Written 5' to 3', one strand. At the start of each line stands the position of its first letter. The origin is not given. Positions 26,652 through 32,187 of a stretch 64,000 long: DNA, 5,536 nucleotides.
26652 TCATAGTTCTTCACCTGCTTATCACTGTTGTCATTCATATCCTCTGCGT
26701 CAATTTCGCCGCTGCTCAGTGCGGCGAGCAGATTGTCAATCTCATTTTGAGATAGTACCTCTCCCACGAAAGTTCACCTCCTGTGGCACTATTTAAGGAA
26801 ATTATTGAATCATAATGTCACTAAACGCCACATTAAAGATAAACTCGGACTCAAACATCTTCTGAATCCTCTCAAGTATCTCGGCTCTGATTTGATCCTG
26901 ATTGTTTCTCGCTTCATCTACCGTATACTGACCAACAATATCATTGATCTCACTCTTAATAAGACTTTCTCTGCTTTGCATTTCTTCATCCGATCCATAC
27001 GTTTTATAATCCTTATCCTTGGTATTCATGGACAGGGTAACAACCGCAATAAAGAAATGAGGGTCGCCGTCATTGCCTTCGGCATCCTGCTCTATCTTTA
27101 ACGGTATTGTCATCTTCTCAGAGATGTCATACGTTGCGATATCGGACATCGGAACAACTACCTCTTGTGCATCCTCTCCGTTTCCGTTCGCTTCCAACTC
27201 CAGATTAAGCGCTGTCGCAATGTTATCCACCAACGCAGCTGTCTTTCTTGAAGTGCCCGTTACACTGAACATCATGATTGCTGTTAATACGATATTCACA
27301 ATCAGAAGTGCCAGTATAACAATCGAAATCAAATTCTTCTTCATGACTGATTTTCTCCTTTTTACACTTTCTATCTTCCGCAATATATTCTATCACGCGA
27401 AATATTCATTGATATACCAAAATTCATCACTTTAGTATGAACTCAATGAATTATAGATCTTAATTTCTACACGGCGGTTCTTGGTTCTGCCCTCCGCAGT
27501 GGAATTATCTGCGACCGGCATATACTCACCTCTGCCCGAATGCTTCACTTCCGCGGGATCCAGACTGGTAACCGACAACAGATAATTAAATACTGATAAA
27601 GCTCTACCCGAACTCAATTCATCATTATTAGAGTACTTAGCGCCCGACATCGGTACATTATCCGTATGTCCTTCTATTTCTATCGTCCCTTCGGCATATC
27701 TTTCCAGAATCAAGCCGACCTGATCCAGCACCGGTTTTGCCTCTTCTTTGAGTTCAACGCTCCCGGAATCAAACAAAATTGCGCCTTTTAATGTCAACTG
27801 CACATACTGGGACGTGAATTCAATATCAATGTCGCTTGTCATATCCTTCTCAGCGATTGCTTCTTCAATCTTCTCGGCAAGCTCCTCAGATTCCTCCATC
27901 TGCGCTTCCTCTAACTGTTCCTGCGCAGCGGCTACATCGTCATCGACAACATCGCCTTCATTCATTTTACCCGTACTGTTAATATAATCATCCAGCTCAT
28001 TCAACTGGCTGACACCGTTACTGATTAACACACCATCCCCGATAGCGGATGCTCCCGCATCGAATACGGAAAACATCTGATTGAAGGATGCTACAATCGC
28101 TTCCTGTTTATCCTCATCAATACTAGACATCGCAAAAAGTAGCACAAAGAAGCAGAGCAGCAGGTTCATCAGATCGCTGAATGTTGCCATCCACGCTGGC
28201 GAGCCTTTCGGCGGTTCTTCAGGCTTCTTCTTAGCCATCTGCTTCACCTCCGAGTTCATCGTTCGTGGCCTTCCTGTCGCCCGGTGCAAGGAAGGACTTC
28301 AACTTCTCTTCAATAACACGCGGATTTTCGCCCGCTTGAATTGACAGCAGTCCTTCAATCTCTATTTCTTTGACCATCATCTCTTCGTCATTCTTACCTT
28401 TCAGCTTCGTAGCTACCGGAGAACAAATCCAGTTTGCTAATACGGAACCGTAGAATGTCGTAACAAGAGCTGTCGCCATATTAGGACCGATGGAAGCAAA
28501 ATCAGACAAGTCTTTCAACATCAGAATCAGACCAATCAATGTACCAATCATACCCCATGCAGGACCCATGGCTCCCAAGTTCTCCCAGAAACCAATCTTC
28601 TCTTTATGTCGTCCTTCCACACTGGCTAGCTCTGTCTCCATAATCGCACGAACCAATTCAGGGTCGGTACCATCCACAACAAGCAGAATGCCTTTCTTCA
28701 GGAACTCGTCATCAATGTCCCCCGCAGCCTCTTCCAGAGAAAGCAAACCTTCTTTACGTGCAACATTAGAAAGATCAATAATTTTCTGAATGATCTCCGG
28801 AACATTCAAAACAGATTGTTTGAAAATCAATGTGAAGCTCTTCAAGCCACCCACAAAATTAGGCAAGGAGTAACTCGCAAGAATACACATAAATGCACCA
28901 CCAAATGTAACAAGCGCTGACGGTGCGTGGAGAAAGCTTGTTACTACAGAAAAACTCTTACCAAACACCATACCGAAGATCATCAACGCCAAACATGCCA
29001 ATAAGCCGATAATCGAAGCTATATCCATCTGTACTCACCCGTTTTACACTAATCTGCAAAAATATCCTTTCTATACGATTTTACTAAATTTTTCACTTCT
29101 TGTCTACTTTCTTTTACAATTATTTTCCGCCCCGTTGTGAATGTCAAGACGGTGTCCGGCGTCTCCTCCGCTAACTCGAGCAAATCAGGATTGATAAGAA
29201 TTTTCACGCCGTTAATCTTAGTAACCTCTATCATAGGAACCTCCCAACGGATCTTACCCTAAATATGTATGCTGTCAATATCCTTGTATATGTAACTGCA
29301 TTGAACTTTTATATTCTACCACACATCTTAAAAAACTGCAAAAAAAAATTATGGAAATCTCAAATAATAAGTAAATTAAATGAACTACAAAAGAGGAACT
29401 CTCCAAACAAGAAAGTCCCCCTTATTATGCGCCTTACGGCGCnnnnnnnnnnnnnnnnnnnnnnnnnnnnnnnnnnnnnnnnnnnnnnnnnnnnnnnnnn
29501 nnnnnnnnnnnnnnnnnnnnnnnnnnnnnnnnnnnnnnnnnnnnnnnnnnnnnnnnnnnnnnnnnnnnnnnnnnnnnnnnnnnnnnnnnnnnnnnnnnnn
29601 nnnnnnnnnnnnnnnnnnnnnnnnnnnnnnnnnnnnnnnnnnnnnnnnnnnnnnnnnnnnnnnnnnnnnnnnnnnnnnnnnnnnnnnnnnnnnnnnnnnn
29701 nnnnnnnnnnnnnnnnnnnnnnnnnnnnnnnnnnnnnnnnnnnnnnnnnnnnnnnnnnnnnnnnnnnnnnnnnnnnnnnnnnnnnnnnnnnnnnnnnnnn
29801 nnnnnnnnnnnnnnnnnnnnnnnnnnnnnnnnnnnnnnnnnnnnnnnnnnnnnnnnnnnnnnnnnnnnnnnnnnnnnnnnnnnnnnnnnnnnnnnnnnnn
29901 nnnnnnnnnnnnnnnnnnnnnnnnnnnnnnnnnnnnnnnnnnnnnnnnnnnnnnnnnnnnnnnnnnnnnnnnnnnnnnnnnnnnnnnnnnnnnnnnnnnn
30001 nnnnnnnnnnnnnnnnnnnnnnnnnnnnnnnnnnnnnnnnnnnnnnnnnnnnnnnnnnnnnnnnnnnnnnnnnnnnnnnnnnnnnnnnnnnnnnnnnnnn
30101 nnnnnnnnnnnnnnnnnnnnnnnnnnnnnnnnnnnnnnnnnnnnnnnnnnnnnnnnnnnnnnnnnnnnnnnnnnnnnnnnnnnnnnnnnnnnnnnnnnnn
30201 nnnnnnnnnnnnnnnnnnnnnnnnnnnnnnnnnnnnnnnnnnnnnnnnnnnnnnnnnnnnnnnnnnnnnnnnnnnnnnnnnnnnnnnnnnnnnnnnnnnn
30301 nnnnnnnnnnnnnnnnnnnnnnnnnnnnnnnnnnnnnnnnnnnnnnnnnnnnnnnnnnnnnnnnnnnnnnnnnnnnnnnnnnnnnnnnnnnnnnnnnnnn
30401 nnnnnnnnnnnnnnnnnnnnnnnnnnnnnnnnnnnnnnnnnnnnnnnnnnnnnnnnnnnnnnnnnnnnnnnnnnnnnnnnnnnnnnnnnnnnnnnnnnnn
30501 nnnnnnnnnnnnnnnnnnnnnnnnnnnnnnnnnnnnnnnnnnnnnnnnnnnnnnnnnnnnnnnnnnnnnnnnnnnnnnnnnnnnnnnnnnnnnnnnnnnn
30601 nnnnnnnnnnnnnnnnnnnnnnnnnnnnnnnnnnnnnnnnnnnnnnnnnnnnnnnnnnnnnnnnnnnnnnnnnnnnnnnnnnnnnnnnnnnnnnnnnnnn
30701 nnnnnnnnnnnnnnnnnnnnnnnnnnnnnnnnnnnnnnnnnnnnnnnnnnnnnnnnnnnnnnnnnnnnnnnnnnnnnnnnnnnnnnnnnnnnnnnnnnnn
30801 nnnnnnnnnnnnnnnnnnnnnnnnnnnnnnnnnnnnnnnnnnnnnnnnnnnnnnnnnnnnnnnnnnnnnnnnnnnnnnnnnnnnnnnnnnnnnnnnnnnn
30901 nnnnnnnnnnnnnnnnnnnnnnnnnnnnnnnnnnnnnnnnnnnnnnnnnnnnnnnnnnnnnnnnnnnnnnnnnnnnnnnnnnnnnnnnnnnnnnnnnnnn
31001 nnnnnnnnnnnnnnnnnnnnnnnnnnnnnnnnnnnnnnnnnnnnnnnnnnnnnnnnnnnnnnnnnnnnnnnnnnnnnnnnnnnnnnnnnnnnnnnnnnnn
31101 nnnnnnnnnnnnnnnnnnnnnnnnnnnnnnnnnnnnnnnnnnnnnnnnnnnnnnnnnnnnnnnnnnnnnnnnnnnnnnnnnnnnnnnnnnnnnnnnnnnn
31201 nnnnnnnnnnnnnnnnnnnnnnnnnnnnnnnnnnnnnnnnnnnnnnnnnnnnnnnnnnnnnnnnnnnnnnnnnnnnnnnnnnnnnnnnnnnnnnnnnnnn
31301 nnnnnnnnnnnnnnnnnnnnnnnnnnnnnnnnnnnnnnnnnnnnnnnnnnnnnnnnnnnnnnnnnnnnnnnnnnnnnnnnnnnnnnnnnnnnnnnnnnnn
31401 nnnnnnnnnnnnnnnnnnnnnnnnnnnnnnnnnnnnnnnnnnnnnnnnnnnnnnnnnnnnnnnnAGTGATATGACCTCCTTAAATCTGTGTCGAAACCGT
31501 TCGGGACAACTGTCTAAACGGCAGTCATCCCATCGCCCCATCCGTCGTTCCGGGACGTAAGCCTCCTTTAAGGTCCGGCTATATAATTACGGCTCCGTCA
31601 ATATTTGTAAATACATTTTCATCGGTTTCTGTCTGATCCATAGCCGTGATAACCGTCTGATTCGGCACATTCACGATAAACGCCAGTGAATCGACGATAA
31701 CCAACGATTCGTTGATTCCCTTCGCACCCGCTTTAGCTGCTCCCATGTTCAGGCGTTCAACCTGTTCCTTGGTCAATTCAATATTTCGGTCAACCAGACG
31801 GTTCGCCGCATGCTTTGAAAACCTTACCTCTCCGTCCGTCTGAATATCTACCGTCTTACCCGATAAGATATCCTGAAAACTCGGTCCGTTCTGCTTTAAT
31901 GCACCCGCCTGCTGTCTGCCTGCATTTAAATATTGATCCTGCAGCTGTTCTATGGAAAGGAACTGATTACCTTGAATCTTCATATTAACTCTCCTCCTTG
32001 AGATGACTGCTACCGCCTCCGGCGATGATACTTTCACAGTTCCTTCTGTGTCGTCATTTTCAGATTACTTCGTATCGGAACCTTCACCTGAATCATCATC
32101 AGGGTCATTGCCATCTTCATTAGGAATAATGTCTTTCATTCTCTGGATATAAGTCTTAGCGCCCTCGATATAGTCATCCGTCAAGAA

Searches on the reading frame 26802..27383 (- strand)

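Call 9: search_protein_families(library=pfam, proteins=[window:26802-27383:-])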
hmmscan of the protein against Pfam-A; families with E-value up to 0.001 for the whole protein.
window:26802-27383:- (193 aa): 2 families
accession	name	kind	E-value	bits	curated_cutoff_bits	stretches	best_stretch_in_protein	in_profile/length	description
PF03748.19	FliL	-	6.5e-09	36.7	24.6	1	102-193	15-103/103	Flagellar basal body-associated protein FliL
PF01145.31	Band_7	-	2.3e-05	25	23.6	1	113-190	64-145/176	SPFH domain / Band 7 family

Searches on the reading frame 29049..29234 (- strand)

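Call 7: search_protein_families(library=pfam, proteins=[window:29049-29234:-])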
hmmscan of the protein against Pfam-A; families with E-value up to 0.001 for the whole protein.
window:29049-29234:- (61 aa): 1 family
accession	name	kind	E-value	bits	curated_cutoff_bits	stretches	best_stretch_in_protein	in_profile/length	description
PF06289.16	FlbD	-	3.5e-24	84.6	24.7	1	1-59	1-59/59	Flagellar and Swarming motility proteins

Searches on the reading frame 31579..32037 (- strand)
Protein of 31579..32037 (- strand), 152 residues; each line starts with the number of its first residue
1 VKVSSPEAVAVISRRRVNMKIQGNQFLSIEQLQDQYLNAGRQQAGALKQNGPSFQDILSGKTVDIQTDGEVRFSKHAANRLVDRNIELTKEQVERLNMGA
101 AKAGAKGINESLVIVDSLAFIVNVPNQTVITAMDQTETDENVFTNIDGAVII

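Call 7: search_protein_families(library=pfam, proteins=[window:31579-32037:-])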
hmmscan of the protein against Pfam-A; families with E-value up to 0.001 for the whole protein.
window:31579-32037:- (152 aa): 1 family
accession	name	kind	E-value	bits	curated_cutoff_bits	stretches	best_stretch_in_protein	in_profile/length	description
PF12611.13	Flagellar_put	-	5.7e-13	48.8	21.1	1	128-151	1-24/24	Putative flagellar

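Call 59: search_protein_families(library=ncbifam, proteins=[window:31579-32037:-])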
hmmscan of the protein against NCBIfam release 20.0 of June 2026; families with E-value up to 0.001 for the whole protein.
window:31579-32037:- (152 aa): 1 family
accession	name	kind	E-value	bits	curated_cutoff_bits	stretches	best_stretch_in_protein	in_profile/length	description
TIGR02530.1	flg_new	equivalog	4.3e-30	104.3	83.2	1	53-152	1-96/96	TIGR02530 family flagellar biosynthesis protein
